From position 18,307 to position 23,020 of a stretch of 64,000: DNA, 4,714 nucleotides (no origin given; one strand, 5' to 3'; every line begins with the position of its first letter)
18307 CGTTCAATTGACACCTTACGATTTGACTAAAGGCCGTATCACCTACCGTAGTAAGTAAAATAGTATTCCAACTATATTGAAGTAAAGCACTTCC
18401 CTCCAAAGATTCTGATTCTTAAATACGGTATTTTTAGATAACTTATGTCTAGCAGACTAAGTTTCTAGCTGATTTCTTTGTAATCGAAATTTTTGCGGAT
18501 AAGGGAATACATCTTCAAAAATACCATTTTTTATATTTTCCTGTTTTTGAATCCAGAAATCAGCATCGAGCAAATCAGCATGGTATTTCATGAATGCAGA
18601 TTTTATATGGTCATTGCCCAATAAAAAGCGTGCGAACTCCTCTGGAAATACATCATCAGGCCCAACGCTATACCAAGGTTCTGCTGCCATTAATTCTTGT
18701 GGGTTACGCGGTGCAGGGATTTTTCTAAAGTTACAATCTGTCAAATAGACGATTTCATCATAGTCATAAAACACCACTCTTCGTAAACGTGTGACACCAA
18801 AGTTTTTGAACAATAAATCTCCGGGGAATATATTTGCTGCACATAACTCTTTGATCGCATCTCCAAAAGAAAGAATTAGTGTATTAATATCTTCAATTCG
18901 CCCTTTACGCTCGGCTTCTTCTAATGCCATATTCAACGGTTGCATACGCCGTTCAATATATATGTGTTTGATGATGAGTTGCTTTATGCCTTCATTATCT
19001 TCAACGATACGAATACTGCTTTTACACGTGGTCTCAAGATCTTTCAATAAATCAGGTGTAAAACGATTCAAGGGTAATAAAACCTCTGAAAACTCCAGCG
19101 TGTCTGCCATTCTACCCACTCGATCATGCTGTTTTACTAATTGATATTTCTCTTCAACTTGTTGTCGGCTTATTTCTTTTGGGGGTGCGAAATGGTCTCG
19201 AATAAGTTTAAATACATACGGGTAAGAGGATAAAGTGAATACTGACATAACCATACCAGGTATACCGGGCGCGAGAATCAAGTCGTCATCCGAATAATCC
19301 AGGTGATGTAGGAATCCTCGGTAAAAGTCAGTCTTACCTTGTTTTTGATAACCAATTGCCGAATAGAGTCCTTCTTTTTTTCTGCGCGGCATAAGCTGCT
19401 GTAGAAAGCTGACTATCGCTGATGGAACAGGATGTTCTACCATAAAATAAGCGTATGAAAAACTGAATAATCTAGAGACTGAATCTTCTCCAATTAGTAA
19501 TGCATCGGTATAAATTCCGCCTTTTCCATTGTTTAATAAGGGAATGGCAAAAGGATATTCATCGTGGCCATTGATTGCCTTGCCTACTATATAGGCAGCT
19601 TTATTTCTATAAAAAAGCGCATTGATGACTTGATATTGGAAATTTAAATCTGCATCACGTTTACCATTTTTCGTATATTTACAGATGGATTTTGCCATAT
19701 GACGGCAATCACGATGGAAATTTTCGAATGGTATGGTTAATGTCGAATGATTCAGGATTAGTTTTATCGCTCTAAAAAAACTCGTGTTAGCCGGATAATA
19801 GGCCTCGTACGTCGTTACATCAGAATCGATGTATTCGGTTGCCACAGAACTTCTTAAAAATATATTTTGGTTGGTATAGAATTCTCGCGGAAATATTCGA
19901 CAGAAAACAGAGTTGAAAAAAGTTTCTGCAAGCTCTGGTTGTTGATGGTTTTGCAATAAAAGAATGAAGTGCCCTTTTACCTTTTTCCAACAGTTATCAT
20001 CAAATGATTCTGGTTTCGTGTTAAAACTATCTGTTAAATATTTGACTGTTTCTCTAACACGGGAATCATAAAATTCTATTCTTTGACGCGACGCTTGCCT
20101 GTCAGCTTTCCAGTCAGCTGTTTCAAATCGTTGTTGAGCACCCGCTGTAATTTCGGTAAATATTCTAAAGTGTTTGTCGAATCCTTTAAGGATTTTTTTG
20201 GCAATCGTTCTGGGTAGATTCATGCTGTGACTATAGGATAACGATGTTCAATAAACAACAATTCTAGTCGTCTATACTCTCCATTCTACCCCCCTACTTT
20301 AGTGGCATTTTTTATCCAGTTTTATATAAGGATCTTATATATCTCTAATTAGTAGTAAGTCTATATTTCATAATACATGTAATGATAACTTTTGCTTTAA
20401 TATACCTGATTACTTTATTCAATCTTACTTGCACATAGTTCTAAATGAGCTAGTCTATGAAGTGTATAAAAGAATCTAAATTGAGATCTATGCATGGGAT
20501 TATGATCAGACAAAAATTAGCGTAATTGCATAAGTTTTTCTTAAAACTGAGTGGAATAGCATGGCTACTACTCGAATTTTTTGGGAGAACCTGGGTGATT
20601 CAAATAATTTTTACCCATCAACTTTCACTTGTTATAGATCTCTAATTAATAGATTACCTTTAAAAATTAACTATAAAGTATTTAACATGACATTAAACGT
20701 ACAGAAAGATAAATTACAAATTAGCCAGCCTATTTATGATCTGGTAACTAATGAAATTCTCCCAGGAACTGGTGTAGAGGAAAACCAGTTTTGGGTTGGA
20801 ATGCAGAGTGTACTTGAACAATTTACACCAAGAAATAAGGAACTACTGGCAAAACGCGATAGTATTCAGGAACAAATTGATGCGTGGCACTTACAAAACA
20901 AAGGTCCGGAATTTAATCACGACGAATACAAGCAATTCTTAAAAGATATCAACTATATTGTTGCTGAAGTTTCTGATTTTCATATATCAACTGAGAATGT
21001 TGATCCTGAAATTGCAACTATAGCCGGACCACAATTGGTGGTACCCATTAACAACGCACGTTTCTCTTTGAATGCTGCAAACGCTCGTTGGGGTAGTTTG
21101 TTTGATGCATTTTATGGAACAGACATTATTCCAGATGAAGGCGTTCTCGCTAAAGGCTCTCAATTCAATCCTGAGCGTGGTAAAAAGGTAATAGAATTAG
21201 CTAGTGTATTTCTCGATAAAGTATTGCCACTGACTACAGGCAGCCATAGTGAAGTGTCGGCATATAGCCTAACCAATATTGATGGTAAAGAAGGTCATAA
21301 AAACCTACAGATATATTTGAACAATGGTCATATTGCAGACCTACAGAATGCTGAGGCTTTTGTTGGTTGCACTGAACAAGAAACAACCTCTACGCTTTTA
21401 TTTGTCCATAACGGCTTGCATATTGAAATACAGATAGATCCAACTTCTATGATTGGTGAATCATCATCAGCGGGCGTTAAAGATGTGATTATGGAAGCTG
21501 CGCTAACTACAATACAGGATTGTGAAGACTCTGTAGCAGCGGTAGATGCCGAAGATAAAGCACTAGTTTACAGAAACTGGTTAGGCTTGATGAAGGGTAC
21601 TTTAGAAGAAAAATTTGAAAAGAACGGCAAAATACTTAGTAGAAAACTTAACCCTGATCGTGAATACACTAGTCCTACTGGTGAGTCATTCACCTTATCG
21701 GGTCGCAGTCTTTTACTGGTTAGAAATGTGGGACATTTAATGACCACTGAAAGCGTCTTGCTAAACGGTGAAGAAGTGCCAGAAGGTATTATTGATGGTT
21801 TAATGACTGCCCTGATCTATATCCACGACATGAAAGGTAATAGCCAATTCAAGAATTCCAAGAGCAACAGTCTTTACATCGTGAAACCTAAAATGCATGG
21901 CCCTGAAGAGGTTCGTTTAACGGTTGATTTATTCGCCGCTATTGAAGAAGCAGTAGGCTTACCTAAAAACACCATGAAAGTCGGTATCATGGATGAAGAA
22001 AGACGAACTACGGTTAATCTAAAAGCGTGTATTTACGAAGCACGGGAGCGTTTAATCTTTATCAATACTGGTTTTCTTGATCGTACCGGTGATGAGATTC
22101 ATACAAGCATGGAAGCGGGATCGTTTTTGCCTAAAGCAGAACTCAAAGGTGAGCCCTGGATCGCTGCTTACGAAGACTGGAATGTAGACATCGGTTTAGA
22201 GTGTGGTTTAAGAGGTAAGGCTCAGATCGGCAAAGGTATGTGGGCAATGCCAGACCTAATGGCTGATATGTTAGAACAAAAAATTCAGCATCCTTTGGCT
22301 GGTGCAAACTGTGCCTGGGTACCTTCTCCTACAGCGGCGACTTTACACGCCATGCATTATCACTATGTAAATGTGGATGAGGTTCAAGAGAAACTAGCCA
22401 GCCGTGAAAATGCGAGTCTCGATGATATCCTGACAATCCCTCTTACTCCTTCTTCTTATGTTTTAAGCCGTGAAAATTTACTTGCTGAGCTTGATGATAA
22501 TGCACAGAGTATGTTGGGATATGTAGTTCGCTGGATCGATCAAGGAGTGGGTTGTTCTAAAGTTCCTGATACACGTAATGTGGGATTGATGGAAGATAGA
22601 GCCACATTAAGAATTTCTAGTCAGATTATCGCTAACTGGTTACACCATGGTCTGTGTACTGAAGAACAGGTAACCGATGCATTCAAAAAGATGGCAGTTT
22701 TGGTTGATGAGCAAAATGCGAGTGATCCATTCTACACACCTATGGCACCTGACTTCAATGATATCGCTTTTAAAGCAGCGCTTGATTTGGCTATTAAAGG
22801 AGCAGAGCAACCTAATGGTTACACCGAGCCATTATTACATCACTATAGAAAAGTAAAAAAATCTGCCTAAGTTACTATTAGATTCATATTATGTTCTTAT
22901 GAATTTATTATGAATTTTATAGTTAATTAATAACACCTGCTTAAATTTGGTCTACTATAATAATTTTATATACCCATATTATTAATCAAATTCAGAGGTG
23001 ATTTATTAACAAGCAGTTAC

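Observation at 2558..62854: Dense family of modular GTAG-ended intergenic elements (REP/REPIN-like), best candidate for an undescribed system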

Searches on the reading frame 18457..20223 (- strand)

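Call 8: search_protein_families(library=ncbifam, proteins=[window:18457-20223:-])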
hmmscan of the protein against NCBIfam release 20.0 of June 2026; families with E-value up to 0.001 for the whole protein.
window:18457-20223:- (588 aa): 1 family
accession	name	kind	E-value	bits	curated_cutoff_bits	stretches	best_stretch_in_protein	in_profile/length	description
NF002804.0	PRK02946.1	equivalog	1.5e-235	783.2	488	1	3-584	8-577/582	bifunctional isocitrate dehydrogenase kinase/phosphatase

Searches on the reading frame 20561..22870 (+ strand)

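Call 8: search_protein_families(library=ncbifam, proteins=[window:20561-22870:+])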
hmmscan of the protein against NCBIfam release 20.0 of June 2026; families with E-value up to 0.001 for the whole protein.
window:20561-22870:+ (769 aa): 4 families
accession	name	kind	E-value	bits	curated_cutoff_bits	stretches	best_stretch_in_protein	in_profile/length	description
NF002825.0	PRK02999.1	equivalog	0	1163.8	565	1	44-768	2-722/726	malate synthase G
TIGR01345.1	malate_syn_G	equivalog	0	1057.8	989.15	1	47-767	3-718/721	malate synthase G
NF006511.0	PRK08951.1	subfamily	1.5e-19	70.7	173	1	202-380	29-185/190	malate synthase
TIGR01344.1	malate_syn_A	equivalog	6.4e-17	61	594.5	1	372-705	127-453/511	malate synthase A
